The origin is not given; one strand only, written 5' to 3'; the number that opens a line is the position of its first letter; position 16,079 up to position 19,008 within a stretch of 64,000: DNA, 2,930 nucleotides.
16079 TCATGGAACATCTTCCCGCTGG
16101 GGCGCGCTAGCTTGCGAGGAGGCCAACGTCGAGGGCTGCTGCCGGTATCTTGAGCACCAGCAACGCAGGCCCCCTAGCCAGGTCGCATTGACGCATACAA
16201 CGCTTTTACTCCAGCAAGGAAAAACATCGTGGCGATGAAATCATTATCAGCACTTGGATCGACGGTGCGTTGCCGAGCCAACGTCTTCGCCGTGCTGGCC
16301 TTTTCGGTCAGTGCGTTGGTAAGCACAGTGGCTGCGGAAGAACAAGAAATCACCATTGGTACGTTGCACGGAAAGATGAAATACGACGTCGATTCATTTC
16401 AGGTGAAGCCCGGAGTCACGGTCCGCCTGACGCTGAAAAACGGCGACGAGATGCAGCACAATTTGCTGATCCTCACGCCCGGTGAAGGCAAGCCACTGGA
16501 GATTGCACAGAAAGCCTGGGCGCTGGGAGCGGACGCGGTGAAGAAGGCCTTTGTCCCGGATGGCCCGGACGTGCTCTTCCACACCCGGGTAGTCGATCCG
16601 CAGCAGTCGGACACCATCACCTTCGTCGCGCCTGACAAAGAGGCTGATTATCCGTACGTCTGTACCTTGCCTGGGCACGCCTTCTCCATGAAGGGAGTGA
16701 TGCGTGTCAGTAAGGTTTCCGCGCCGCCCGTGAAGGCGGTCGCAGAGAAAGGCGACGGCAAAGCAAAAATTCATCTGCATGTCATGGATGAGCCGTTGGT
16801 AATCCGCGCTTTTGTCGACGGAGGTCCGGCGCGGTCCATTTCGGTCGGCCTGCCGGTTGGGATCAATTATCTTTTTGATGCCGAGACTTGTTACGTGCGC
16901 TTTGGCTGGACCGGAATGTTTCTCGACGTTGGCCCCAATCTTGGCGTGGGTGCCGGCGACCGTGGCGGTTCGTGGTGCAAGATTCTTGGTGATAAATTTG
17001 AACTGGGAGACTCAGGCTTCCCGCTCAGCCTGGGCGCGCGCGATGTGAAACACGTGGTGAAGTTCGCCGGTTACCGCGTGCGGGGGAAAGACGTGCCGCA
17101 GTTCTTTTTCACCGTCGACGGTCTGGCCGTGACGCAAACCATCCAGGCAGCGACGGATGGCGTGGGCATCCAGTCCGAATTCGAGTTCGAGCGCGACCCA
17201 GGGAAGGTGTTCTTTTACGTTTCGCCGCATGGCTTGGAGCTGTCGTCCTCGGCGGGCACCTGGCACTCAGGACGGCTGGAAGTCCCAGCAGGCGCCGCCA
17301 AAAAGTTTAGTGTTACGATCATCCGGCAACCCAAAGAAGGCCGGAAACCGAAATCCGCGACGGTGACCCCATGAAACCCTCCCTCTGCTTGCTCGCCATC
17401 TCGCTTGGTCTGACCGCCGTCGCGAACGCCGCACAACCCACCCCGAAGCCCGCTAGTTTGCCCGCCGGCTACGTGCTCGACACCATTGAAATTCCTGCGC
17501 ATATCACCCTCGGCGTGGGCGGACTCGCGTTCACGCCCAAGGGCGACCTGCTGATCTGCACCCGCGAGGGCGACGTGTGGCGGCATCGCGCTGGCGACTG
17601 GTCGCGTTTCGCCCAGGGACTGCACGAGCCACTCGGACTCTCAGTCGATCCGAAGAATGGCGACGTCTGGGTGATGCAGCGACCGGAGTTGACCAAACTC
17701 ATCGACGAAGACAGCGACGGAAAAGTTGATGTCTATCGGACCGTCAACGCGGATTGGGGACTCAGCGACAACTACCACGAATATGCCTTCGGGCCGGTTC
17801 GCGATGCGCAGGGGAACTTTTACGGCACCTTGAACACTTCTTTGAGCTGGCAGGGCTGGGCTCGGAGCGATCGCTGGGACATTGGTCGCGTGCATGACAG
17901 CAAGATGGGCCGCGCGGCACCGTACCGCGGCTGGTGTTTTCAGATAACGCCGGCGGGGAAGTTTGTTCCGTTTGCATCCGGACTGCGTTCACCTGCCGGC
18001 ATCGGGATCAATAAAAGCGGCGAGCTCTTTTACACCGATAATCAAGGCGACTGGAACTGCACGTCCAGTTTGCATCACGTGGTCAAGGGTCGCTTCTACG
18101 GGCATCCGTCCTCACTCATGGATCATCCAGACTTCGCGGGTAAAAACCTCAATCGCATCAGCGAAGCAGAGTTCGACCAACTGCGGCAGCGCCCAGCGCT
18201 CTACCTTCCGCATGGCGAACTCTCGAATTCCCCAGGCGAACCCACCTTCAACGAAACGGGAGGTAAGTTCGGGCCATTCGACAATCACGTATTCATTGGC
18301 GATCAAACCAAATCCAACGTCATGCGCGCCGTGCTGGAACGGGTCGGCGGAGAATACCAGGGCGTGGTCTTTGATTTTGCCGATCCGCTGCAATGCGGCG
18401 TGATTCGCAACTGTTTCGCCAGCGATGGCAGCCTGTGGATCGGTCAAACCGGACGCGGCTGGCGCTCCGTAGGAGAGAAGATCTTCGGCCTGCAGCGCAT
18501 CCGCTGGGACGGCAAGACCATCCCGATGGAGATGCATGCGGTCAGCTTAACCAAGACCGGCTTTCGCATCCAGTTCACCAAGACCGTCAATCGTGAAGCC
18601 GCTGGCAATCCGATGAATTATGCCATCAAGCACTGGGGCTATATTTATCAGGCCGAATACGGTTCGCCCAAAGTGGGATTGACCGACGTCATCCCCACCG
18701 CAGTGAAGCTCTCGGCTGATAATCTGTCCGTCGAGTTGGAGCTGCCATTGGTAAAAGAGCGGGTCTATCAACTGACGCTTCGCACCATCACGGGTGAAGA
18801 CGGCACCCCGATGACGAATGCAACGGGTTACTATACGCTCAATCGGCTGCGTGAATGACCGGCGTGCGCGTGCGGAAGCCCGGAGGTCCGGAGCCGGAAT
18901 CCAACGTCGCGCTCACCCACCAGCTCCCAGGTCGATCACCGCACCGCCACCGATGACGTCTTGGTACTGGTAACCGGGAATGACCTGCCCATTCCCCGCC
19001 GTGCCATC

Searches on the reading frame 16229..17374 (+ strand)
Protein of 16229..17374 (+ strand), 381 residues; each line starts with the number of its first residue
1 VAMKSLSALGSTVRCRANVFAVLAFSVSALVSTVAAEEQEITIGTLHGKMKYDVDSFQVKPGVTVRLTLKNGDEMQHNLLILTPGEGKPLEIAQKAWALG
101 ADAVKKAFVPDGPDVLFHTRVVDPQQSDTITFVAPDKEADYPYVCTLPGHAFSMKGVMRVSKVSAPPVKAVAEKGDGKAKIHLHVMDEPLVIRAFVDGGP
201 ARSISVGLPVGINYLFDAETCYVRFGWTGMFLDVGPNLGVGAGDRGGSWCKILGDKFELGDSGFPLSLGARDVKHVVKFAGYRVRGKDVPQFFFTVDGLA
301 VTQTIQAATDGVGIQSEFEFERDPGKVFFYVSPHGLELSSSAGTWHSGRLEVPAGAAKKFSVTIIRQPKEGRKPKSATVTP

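Call 35: search_protein_families(library=pfam, proteins=[window:16229-17374:+], max_evalue=0.00001)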
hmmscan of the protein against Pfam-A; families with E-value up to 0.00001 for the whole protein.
window:16229-17374:+ (381 aa): 1 family
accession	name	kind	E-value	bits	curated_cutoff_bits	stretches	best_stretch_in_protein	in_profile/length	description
PF00127.26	Copper-bind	-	6.4e-09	36.6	21.2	1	42-160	4-98/99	Copper binding proteins, plastocyanin/azurin family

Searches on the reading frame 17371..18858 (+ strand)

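Call 35: search_protein_families(library=pfam, proteins=[window:17371-18858:+], max_evalue=0.00001)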
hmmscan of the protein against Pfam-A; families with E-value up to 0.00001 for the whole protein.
window:17371-18858:+ (495 aa): 1 family
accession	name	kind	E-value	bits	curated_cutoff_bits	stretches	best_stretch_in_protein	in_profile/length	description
PF23500.1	DUF7133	-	2.6e-06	27.4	27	1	78-330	77-310/385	Domain of unknown function (DUF7133)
